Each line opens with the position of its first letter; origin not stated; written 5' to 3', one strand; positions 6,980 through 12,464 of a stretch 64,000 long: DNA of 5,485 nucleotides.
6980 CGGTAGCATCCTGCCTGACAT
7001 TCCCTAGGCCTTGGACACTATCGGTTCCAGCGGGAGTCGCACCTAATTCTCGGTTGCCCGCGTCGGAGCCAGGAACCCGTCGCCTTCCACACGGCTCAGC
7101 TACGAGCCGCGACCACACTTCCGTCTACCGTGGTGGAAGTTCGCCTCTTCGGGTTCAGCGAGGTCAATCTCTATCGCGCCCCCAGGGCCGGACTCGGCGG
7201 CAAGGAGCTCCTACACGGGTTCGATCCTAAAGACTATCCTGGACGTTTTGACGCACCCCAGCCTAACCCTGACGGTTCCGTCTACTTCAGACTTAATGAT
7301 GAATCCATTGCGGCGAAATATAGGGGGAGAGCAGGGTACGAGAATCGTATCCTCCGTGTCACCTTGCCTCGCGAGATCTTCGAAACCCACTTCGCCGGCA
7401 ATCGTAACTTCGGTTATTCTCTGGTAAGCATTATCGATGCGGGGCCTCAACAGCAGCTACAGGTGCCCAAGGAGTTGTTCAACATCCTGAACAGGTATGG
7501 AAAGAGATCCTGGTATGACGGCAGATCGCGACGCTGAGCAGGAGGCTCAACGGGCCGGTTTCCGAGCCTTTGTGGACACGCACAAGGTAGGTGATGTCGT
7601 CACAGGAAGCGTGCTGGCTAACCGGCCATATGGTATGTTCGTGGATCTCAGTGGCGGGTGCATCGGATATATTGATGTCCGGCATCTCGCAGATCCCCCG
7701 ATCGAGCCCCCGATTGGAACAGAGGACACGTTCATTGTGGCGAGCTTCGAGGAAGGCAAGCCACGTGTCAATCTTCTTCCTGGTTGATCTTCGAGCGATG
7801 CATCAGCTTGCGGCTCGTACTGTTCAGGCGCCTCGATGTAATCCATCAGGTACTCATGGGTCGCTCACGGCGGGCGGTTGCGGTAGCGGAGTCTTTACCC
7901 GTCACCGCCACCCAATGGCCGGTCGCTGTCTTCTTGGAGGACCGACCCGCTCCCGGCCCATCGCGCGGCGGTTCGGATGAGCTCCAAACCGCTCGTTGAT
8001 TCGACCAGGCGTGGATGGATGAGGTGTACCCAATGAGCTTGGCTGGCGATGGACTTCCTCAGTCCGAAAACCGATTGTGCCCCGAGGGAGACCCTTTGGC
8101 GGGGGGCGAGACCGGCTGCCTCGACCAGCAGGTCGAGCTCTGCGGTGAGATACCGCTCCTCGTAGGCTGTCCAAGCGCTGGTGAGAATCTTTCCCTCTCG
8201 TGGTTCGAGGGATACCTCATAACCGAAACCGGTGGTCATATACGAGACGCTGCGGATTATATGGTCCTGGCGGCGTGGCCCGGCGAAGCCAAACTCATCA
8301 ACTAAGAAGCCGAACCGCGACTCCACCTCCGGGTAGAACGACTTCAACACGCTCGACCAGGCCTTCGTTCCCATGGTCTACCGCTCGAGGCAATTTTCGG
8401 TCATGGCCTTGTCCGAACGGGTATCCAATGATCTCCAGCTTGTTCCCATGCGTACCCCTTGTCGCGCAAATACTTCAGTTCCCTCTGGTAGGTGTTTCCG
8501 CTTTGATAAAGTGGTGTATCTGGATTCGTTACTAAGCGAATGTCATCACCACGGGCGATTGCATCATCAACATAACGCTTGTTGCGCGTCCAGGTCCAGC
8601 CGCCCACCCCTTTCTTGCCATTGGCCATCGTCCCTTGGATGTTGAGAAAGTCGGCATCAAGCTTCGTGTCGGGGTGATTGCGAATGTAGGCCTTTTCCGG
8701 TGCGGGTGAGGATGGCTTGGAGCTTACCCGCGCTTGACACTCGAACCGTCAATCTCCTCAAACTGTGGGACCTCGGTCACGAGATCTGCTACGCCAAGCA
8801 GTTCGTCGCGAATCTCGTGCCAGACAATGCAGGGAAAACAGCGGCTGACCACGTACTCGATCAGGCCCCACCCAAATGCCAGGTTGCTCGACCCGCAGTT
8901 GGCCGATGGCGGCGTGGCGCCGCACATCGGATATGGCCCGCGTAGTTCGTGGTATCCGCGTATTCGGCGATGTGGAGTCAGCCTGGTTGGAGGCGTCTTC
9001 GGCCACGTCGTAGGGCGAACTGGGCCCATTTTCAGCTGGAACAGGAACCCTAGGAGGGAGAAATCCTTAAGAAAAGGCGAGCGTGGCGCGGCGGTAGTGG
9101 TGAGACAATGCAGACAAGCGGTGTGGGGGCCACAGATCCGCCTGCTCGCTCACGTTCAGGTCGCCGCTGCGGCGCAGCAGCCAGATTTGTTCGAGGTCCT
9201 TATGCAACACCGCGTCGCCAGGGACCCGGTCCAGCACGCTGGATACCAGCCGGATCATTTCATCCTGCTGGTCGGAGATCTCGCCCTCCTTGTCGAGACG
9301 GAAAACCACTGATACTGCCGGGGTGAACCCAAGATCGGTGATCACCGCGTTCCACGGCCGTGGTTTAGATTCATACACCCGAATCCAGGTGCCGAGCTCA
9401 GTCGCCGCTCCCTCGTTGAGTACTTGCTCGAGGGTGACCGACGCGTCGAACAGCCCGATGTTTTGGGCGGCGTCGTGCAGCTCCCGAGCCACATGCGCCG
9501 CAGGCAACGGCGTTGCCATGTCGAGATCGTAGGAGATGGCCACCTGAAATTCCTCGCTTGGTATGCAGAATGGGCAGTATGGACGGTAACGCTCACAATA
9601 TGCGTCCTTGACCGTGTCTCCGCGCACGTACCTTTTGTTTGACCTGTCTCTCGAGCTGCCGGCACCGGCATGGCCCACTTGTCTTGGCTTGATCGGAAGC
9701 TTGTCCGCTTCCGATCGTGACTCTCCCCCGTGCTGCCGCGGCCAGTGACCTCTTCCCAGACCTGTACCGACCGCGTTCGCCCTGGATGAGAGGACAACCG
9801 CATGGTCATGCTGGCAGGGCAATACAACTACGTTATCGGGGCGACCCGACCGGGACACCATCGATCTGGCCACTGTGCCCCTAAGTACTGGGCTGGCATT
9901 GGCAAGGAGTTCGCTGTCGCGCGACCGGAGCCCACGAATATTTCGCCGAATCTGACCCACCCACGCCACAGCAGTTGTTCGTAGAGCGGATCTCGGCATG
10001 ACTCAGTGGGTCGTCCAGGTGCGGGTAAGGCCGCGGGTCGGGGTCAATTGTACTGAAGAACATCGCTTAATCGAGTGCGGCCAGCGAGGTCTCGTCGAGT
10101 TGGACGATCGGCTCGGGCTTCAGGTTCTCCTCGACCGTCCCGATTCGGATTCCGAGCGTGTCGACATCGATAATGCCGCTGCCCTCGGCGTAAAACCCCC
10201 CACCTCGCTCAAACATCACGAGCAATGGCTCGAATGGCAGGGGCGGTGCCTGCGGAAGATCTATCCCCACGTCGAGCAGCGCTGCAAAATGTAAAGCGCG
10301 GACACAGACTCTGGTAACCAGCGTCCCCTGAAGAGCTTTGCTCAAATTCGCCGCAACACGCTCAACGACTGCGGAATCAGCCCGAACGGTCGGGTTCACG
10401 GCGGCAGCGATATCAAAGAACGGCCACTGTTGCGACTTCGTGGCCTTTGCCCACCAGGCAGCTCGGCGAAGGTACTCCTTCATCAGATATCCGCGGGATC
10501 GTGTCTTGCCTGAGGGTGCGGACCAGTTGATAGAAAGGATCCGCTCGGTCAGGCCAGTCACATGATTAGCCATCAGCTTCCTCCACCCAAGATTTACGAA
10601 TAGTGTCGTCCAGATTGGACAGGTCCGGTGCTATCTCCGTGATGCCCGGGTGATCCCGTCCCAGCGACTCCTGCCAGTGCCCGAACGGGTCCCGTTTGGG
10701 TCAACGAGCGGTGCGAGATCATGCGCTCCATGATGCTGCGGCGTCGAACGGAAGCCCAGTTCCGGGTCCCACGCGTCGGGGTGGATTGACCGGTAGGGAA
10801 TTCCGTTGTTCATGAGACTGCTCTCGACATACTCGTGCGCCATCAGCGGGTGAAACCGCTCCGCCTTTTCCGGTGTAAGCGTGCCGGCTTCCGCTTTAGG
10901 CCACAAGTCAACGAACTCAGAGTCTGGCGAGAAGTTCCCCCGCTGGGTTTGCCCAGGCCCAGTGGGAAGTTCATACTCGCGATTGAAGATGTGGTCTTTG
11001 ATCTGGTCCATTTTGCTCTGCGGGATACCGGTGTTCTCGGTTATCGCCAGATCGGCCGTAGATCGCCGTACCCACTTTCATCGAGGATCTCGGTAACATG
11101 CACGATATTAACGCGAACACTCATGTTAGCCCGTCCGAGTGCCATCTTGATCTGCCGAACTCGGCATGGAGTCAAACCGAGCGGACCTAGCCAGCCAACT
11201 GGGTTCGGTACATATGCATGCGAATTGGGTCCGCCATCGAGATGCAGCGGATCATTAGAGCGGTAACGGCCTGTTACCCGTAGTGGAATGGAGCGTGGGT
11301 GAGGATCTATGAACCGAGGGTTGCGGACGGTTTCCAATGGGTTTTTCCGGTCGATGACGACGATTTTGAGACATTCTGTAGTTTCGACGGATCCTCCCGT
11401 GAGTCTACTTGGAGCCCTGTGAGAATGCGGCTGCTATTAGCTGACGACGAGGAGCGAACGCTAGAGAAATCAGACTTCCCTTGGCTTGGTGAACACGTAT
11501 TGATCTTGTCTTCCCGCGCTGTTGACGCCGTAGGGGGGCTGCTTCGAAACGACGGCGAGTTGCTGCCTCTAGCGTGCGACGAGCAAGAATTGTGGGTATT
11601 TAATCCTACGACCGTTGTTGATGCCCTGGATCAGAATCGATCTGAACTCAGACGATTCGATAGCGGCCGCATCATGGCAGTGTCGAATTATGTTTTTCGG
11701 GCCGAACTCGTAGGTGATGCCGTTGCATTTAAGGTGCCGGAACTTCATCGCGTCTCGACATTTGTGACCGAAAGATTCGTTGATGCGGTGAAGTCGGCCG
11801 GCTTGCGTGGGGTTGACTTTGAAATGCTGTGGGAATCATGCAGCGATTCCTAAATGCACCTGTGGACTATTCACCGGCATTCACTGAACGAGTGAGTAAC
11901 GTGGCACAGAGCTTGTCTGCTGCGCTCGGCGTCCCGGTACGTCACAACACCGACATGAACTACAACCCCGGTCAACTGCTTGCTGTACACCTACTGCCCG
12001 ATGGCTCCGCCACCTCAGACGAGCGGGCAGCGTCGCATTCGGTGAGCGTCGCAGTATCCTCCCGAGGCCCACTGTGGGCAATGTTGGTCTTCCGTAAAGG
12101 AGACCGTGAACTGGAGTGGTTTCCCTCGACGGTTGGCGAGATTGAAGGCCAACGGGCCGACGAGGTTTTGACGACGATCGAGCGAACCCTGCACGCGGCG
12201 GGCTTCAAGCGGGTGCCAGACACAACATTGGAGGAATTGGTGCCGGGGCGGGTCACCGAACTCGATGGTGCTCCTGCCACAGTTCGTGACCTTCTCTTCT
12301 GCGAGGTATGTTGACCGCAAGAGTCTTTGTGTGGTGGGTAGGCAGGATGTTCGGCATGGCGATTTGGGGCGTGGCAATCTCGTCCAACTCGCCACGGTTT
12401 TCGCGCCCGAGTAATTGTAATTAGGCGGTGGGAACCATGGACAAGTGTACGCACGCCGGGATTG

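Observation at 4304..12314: Bidirectional array of orphan toxin tips paired with immunity-type genes, with no full-length delivery gene in the window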

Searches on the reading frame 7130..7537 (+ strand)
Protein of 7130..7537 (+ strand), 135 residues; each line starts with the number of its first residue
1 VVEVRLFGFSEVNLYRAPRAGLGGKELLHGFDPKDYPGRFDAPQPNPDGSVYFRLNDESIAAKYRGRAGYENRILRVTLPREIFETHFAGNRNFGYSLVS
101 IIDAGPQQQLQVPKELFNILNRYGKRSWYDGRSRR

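Call 4: search_protein_families(library=pfam, max_evalue=0.1, proteins=[window:7130-7537:+])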
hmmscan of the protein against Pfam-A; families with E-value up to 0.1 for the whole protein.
window:7130-7537:+ (135 aa): 0 families

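Call 10: search_protein_families(library=ncbifam, max_evalue=0.1, proteins=[window:7130-7537:+])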
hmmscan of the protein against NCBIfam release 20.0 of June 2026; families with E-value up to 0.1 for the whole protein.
window:7130-7537:+ (135 aa): 0 families

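Call 63: predict_structure(alignment_id=A5)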
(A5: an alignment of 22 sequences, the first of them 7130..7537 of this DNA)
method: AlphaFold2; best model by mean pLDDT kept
length: 135 residues; sequences in the alignment: 22
mean_pLDDT: 82.5   pTM: 0.77
mean pLDDT of the five models: 82.5, 80.2, 78.1, 77.5, 77.2
residues with pLDDT >= 90: 65; 70-90: 43; 50-70: 18; < 50: 9
segments of 3 or more residues with pLDDT < 50: 1-8
pLDDT, mean of each block of 10 residues (from residue 1): 45 93 95 89 76 89 89 94 86 71 74 93 93 57
secondary structure, 60 per line:
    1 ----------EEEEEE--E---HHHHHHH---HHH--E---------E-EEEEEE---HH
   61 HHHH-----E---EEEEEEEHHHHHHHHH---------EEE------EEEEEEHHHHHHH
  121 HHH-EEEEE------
elements in order: E11-16 H23-29 E50-55 H59-64 E74-80 H81-89 E99-101 E108-113 H114-123 E125-129

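Call 66: fold_search(model_id=the predicted structure, library=pdb)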
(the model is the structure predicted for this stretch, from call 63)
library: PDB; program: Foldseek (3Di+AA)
matches with E <= 10: 279; with E <= 0.001: 0
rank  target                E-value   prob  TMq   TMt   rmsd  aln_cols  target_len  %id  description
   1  9ld6_A                8.8e-03  0.97  0.35  0.28   5.4       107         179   18  The complex structure of TkoKptA/DNA/NAD+ (released 2025-11-12)
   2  9ld3_A                9.3e-03  0.96  0.34  0.27   5.6       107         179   18  The complex structure of K63A/2',3',5'-P-A/ADPR (released 2025-11-12)
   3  9ldc_A                1.4e-02  0.94  0.34  0.28   5.6       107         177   19  The structure of TkoKptA/DNA/ADPR complex-B* (released 2025-11-12)
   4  8tfz_A                1.7e-02  0.94  0.34  0.27   5.5       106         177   16  tRNA 2'-phosphotransferase (Tpt1) from Pyrococcus horikoshii in complex with NAD (released 2023-11-08)
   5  9lda_A                2.0e-02  0.91  0.34  0.28   5.6       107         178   19  The complex structure of K63A/5'-p-ADPR-DNA (released 2025-11-12)
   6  9ld4_C                2.3e-02  0.87  0.33  0.27   6.3       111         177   19  The Apo-form structure of TkoKptA (released 2025-11-12)
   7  9ld4_A                2.7e-02  0.87  0.34  0.28   6.3       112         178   18  The Apo-form structure of TkoKptA (released 2025-11-12)
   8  9ldg_A                2.9e-02  0.89  0.34  0.28   5.6       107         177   18  The structure of TkoKptA/DNA/Appr>P complex-B (released 2025-11-12)
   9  9ldg_B                3.5e-02  0.87  0.33  0.28   5.5       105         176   18  The structure of TkoKptA/DNA/Appr>P complex-B (released 2025-11-12)
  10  1aer_B                4.7e-02  0.90  0.45  0.34   7.7       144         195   16  DOMAIN III OF PSEUDOMONAS AERUGINOSA EXOTOXIN COMPLEXED WITH BETA-TAD (released 1996-06-10)
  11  8tfi                  4.7e-02  0.80  0.34  0.28   9.7       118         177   18  tRNA 2'-phosphotransferase (Tpt1) from Pyrococcus horikoshii (released 2023-11-08)
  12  8tg4_A                5.9e-02  0.77  0.36  0.29   7.3       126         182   13  tRNA 2'-phosphotransferase (Tpt1) from Aeropyrum pernix in complex with ADP-ribose-2"-phosphate and 2'-OH RNA (released 2023-11-08)
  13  8tg3                  7.1e-02  0.63  0.35  0.28   9.4       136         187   14  tRNA 2'-phosphotransferase (Tpt1) from Aeropyrum pernix in complex with ADP-ribose-1" -phosphate (released 2023-11-08)
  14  1wfx                  1.1e-01  0.66  0.34  0.28   7.0       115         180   14  Crystal Structure of APE0204 from Aeropyrum pernix (released 2004-11-27)
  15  9rls_C                1.3e-01  0.66  0.39  0.30   8.0       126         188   16  PARP10 catalytic domain in complex with OUL499 (released 2025-09-17)
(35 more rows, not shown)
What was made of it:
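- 7130..7537 (+): Toxin 3: a complete ~115-aa C-terminal toxin domain with a weak ART-like fold and no delivery part. The frame is open from 6998 and the first start codon is GTG at 7130. Foldseek best hits are KptA/Tpt1, exotoxin A domain III and PARP10/15 (calls 63, 66).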

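Call 83: search_protein_families(library=pfam, alignment_id=A5, max_evalue=1)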
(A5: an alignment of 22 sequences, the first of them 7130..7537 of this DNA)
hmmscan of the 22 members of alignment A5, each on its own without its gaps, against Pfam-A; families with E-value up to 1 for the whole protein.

A. member 1, window:7130-7537:+ (135 aa): 0 families

B. families by the number of members that match (of 22 scanned): 5 families
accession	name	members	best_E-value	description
PF07591.16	PT-HINT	3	2.5e-11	Pretoxin HINT domain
PF11197.13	DUF2835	1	0.12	Protein of unknown function (DUF2835)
PF00579.31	tRNA-synt_1b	1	0.2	tRNA synthetases class I (W and Y)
PF13430.11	DUF4112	1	0.31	Domain of unknown function (DUF4112)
PF05819.16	NolX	1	0.54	NolX protein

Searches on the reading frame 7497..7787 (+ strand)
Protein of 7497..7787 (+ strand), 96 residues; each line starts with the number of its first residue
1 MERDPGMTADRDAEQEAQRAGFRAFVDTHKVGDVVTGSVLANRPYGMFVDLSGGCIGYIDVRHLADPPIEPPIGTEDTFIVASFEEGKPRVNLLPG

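Call 4: search_protein_families(library=pfam, max_evalue=0.1, proteins=[window:7497-7787:+])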
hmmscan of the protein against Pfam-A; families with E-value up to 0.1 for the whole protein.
window:7497-7787:+ (96 aa): 1 family
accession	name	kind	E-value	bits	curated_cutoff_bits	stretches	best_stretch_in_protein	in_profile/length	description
PF00575.29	S1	-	0.00011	22.9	22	1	29-66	2-39/74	S1 RNA binding domain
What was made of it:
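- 7497..7787 (+): S1/OB-like immunity gene of toxin 3 (alternative start at 7515). PF00575, 22.9 bits against a cut-off of 22 (call 4).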

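Call 10: search_protein_families(library=ncbifam, max_evalue=0.1, proteins=[window:7497-7787:+])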
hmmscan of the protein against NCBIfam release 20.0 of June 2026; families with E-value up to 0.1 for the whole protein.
window:7497-7787:+ (96 aa): 18 families
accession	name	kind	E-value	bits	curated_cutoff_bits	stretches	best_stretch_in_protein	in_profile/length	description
NF000907.0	PRK00087.1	equivalog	1.5e-05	23.4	624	1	28-70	560-602/671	bifunctional 4-hydroxy-3-methylbut-2-enyl diphosphate reductase/30S ribosomal protein S1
NF005911.0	PRK07899.1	equivalog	3.8e-05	22.6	691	1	17-72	279-334/486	30S ribosomal protein S1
TIGR00717.1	rpsA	equivalog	6e-05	21.8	577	1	22-66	437-481/516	30S ribosomal protein S1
NF005639.0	PRK07400.1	equivalog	0.00028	19.9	460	1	26-72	191-236/318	30S ribosomal protein S1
NF010379.0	PRK13806.1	equivalog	0.00042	19.1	648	1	16-65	187-236/491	30S ribosomal protein S1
NF004956.0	PRK06299.1-6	equivalog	0.00042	19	711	1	19-91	445-518/554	30S ribosomal protein S1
NF005573.0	PRK07252.1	equivalog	0.00049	20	183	1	30-63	2-35/120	S1 RNA-binding domain-containing protein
NF040579.1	S1_dom_CvfD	subfamily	0.0015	18.8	117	1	30-63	2-35/113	CvfD/Ygs/GSP13 family RNA-binding post-transcriptional regulator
NF005208.0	PRK06676.1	equivalog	0.0018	17.3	368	1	11-64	173-225/391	30S ribosomal protein S1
NF005973.0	PRK08059.1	equivalog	0.0032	17.5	148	1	27-65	3-41/123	S1 domain-containing post-transcriptional regulator GSP13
NF004955.0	PRK06299.1-5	equivalog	0.013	13.7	878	1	17-64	356-403/566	30S ribosomal protein S1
NF004951.0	PRK06299.1-1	equivalog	0.015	13.7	918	1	21-62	353-481/556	30S ribosomal protein S1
NF004952.0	PRK06299.1-2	equivalog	0.017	13.4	524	1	24-63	383-422/580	30S ribosomal protein S1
NF004954.0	PRK06299.1-4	equivalog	0.024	12.8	727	1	18-63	350-395/560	30S ribosomal protein S1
NF004953.0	PRK06299.1-3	equivalog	0.025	12.9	720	1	26-63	293-330/580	30S ribosomal protein S1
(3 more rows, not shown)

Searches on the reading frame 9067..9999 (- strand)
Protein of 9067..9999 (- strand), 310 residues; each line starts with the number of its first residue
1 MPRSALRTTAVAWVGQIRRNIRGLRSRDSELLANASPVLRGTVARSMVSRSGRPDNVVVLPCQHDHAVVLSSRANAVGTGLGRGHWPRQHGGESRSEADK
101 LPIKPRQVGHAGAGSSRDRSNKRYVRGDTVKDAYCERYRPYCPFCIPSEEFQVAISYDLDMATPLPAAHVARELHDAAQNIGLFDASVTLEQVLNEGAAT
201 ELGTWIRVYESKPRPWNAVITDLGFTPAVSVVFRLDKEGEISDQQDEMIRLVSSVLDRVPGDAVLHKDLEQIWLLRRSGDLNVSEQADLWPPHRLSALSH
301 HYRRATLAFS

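Call 4: search_protein_families(library=pfam, max_evalue=0.1, proteins=[window:9067-9999:-])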
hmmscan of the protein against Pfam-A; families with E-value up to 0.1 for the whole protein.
window:9067-9999:- (310 aa): 0 families

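Call 10: search_protein_families(library=ncbifam, max_evalue=0.1, proteins=[window:9067-9999:-])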
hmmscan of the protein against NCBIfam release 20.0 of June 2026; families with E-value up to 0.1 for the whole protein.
window:9067-9999:- (310 aa): 1 family
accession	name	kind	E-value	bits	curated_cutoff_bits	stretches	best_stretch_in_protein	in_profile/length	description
NF040657.1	immun_SitI3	subfamily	3.5e-36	124.7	31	1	155-294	1-140/140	SitI3 family protein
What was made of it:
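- Checked: SitI3 is confirmed (NF040657, E 3.5e-36, call 10; gene 9067-9543).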

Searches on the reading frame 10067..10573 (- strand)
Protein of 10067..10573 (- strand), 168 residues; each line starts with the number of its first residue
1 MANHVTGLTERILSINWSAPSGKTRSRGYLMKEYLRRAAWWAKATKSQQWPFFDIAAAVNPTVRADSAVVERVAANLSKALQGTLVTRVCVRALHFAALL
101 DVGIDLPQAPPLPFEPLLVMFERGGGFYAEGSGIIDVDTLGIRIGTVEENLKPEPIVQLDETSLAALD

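Call 5: search_protein_families(library=pfam, max_evalue=0.1, proteins=[window:10067-10573:-])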
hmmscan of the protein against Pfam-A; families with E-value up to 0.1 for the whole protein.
window:10067-10573:- (168 aa): 0 families

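Call 9: find_encoding_contigs(protein=window:10067-10573:-, flank=10000, max_places=6)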
Protein window:10067-10573:- (168 aa): 2 contigs read that carry it; 2 places shown.
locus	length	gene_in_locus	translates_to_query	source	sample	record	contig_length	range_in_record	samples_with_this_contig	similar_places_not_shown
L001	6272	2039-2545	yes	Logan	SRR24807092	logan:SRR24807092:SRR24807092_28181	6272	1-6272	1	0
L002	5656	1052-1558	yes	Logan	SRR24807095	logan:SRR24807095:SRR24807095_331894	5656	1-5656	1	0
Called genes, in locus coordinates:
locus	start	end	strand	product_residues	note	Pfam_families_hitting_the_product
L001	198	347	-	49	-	-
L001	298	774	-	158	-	-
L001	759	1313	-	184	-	PF07791:Imm11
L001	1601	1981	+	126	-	-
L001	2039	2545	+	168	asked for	-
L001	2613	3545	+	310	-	PF28107:SitI3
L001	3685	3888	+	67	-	-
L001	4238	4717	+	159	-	-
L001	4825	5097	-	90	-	-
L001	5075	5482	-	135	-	-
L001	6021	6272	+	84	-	?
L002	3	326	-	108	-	?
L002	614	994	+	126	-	-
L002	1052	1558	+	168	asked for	-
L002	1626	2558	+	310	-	PF28107:SitI3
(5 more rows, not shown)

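Call 10: search_protein_families(library=ncbifam, max_evalue=0.1, proteins=[window:10067-10573:-])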
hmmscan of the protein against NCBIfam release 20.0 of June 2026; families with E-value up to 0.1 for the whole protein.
window:10067-10573:- (168 aa): 0 families

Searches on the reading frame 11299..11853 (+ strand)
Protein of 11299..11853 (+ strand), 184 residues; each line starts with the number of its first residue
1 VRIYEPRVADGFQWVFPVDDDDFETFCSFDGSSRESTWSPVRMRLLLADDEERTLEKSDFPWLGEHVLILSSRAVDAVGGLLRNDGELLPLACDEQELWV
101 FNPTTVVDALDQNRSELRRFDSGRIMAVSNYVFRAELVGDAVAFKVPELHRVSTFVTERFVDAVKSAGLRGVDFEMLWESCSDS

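Call 5: search_protein_families(library=pfam, max_evalue=0.1, proteins=[window:11299-11853:+])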
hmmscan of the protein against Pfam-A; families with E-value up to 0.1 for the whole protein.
window:11299-11853:+ (184 aa): 2 families
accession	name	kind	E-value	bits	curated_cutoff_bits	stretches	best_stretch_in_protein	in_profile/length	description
PF07791.16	Imm11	-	7.5e-10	38.9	22.1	1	96-175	105-190/194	Immunity protein family (Imm11)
PF09535.15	Gmx_para_CXXCG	-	0.02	14.7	25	1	136-175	194-232/236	Protein of unknown function (Gmx_para_CXXCG)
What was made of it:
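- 11299..11853 (+): Intact Imm11-family immunity gene. PF07791, E 7.5e-10 (call 5)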

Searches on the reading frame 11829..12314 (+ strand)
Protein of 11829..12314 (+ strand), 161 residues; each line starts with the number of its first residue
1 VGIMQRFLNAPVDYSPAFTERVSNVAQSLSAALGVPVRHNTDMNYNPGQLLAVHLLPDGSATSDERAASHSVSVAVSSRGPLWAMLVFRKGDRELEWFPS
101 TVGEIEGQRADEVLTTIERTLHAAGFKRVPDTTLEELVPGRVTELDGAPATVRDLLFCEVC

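Call 5: search_protein_families(library=pfam, max_evalue=0.1, proteins=[window:11829-12314:+])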
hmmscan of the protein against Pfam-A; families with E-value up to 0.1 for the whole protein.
window:11829-12314:+ (161 aa): 0 families

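Call 10: search_protein_families(library=ncbifam, max_evalue=0.1, proteins=[window:11829-12314:+])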
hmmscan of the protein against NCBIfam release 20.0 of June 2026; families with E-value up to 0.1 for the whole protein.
window:11829-12314:+ (161 aa): 0 families

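Call 96: search_protein_families(library=pfam, max_evalue=0.1, proteins=[window:11829-12314:+])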
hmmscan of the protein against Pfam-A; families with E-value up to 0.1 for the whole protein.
window:11829-12314:+ (161 aa): 0 families
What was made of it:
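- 11829..12314 (+): Intact 161-aa ORF of unknown family; presumed immunity gene by position only. No Pfam or NCBIfam hit (calls 5, 10, 96).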
